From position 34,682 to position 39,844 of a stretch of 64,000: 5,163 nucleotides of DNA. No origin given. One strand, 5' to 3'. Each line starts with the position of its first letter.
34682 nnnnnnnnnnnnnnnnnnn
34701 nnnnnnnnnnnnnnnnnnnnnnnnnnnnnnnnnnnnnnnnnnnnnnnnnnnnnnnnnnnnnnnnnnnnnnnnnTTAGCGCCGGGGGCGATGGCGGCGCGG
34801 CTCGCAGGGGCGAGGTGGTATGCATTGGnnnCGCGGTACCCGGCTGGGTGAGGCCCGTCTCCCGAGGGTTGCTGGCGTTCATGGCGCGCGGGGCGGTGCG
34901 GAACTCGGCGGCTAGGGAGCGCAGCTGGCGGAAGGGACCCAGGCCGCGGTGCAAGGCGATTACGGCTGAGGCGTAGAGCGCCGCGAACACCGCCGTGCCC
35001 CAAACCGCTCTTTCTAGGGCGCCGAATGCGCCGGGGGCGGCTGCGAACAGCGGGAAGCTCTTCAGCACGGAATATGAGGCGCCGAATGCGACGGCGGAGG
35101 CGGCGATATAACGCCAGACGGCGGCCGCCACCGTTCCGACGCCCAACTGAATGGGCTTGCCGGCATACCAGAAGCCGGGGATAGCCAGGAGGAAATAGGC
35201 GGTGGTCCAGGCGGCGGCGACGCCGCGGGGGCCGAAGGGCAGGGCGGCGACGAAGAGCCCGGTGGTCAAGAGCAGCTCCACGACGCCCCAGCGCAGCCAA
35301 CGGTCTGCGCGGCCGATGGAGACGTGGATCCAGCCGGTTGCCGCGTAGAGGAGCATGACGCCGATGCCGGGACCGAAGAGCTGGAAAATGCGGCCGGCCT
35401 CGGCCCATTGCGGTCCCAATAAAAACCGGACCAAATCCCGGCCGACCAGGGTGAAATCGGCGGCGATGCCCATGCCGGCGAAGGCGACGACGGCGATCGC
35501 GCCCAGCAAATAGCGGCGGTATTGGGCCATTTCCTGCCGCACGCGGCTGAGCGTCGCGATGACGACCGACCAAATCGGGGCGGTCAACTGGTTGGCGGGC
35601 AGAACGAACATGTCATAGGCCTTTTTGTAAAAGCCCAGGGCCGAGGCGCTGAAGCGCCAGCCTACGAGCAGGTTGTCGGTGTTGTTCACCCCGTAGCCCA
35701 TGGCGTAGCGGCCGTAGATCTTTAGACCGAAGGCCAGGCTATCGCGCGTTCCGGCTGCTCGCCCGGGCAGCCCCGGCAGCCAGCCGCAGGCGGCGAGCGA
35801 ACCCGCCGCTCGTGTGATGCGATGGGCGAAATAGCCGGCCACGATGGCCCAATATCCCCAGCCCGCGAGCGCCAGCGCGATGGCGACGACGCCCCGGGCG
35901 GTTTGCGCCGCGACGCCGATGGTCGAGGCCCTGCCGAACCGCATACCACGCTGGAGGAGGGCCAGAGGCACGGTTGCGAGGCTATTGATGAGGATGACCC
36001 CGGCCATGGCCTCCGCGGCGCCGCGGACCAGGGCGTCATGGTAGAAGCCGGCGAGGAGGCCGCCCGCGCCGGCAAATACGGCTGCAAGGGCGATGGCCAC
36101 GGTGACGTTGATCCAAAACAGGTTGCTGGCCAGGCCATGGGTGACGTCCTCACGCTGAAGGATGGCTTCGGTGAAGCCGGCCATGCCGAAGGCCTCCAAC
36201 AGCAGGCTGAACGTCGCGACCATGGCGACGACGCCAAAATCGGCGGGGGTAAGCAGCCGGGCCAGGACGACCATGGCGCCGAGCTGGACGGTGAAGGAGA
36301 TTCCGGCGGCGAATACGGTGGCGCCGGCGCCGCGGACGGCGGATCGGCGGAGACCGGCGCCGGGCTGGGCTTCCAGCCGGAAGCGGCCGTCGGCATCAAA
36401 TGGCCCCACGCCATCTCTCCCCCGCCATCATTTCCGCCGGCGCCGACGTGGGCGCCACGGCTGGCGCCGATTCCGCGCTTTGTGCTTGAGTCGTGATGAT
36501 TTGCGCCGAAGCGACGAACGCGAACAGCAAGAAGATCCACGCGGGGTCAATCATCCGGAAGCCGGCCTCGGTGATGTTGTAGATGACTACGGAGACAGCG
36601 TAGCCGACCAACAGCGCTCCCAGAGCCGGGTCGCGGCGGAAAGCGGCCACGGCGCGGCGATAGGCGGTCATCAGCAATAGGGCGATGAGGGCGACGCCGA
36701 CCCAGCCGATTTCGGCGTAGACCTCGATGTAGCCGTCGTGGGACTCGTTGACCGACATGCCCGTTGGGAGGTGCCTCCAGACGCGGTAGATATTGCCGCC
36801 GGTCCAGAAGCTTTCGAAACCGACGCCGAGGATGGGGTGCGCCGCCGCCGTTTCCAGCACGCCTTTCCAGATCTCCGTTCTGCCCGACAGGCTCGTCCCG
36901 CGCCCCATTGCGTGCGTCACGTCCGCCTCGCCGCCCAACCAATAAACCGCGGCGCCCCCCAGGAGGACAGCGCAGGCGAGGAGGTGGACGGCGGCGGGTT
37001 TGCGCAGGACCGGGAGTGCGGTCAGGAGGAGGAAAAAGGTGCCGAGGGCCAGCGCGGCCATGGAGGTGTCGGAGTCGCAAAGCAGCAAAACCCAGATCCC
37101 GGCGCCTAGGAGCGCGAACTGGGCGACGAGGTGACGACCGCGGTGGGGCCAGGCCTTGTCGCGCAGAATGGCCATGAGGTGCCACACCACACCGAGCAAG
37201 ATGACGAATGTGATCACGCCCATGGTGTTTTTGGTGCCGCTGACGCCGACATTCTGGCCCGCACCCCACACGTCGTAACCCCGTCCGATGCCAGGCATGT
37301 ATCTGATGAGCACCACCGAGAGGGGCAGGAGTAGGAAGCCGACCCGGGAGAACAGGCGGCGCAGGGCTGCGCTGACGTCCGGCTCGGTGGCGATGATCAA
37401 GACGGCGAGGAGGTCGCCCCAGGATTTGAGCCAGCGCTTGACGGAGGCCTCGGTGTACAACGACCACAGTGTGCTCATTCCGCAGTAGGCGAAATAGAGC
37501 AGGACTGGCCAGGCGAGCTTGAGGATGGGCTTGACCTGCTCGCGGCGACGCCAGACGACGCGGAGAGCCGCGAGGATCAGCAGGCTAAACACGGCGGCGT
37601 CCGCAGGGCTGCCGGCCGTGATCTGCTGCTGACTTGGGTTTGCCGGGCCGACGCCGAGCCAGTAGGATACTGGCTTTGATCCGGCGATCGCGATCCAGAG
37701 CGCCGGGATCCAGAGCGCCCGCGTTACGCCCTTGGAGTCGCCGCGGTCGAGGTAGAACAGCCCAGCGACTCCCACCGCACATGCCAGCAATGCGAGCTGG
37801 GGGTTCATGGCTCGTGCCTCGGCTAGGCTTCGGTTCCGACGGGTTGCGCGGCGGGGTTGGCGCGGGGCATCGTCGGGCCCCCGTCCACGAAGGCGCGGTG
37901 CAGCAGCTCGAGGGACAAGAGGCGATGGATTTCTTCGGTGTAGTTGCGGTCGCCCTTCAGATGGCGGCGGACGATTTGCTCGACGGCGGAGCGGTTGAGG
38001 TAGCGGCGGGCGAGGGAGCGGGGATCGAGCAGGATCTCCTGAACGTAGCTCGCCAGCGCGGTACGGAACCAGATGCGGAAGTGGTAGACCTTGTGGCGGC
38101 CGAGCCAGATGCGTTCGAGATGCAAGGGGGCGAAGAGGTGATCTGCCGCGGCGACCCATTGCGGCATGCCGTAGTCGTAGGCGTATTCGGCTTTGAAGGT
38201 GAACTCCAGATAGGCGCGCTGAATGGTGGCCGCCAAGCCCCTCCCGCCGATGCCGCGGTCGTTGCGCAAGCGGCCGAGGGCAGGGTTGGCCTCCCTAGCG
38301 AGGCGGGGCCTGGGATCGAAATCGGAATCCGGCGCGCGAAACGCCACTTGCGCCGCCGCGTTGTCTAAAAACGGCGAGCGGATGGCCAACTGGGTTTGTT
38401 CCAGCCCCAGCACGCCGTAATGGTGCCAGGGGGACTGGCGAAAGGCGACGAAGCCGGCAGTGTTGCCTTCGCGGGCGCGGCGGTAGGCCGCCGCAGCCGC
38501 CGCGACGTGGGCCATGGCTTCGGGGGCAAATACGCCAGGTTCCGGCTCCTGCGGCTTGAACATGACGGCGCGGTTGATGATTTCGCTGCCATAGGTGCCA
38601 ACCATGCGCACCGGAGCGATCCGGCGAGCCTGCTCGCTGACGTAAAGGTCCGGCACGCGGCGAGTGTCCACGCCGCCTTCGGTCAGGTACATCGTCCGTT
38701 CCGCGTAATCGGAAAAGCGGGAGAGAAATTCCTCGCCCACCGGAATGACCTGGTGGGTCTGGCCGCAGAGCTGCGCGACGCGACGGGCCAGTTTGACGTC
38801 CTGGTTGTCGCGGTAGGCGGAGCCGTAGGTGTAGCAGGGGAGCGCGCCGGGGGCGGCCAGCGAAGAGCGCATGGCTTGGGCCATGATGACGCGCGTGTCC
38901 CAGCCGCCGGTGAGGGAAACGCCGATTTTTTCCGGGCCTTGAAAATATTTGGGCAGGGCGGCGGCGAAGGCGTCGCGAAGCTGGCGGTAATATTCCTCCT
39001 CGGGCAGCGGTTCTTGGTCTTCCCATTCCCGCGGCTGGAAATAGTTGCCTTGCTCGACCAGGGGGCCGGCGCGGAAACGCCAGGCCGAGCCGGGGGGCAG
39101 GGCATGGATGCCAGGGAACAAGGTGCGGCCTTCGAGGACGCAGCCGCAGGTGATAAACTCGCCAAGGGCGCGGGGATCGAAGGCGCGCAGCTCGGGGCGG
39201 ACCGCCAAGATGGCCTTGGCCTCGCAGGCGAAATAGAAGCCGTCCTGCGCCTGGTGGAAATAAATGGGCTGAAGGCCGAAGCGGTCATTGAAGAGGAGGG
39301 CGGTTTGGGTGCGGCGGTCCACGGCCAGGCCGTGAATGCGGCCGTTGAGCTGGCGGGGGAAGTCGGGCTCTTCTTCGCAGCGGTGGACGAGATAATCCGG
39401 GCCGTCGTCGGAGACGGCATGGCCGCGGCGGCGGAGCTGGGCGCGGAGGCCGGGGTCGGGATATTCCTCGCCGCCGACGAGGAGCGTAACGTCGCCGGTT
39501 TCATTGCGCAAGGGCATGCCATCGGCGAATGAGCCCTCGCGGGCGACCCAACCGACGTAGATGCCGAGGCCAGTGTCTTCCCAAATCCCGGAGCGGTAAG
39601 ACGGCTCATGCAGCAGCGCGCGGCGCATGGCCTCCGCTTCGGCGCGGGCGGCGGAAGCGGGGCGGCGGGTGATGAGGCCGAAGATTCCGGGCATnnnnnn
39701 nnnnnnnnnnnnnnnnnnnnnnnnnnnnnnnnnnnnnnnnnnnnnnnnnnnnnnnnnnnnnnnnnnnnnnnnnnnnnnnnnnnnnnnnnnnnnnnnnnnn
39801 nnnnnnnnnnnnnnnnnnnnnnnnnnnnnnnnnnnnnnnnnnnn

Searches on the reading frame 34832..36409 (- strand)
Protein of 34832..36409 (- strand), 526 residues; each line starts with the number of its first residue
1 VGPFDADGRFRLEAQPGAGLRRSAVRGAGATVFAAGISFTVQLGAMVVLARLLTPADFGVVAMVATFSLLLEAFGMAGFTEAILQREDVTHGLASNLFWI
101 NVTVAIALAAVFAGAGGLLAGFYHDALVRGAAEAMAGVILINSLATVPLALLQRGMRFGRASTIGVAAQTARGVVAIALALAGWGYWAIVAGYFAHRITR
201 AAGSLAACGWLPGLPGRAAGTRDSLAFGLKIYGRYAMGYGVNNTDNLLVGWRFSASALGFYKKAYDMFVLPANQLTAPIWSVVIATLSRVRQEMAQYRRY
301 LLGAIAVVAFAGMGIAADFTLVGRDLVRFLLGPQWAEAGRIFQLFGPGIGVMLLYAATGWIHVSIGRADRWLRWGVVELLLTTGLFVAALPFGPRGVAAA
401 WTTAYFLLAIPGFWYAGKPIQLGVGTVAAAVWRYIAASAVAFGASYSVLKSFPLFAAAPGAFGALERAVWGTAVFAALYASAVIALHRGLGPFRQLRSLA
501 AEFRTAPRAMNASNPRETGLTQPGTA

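Call 8: search_protein_families(library=pfam, proteins=[window:34832-36409:-], max_evalue=0.001)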
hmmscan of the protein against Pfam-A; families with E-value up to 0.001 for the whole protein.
window:34832-36409:- (526 aa): 2 families
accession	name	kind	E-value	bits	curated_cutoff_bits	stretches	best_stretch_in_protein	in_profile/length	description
PF13440.11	Polysacc_synt_3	-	4.8e-66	223.4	23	1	48-338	1-291/293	Polysaccharide biosynthesis protein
PF01943.22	Polysacc_synt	-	6.1e-28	98.5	28.2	1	25-289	2-272/274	Polysaccharide biosynthesis protein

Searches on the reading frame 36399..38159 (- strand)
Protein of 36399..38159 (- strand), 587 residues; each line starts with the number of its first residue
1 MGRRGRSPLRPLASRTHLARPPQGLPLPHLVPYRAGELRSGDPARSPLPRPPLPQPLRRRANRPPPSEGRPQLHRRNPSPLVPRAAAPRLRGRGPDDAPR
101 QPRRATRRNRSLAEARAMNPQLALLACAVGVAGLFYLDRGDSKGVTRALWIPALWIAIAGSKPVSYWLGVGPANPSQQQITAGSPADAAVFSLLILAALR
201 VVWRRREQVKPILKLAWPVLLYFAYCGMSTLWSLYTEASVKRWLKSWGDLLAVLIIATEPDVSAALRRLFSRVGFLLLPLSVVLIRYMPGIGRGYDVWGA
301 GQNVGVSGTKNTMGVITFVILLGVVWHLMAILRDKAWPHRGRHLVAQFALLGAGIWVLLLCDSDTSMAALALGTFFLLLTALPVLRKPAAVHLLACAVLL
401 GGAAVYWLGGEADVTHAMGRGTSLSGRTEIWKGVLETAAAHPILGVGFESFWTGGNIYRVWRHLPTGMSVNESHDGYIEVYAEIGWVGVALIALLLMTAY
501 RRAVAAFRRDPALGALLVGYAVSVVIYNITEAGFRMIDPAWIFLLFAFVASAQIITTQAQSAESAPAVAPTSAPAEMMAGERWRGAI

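Call 29: search_protein_families(library=ncbifam, proteins=[window:36399-38159:-], max_evalue=0.0001)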
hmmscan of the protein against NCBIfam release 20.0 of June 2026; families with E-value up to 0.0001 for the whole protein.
window:36399-38159:- (587 aa): 1 family
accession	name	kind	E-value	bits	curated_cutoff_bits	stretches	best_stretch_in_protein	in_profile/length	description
TIGR03097.1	PEP_O_lig_1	hypoth_equivalog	7.1e-07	28.4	188.1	1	186-509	44-354/408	putative O-glycosylation ligase, exosortase A system-associated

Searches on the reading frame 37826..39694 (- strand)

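Call 11: search_protein_families(library=ncbifam, proteins=[window:37826-39694:-], max_evalue=0.00001)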
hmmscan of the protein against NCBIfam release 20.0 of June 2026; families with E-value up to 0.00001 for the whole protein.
window:37826-39694:- (623 aa): 6 families
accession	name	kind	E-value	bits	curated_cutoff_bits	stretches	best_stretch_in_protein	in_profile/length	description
TIGR03108.1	eps_aminotran_1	hypoth_equivalog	1.4e-29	103.3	816.9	1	2-372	2-370/628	XrtA/PEP-CTERM system amidotransferase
TIGR01536.1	asn_synth_AEB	equivalog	3.8e-26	92.2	267.1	1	3-366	2-361/517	asparagine synthase (glutamine-hydrolyzing)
TIGR03104.1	trio_amidotrans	equivalog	1.3e-15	56.7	570.1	1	61-275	62-281/589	N-acetylglutaminylglutamine amidotransferase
NF006949.0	PRK09431.1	equivalog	1.1e-14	53.9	499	1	1-174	1-177/554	asparagine synthase B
NF033535.1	lass_lactam_cya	exception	3.4e-14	52.3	525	1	1-274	1-276/668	lasso peptide isopeptide bond-forming cyclase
NF033561.1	macrolact_Ik_Al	subfamily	3.6e-12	45.7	300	1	125-324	86-280/561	albusnodin/ikarugamycin family macrolactam cyclase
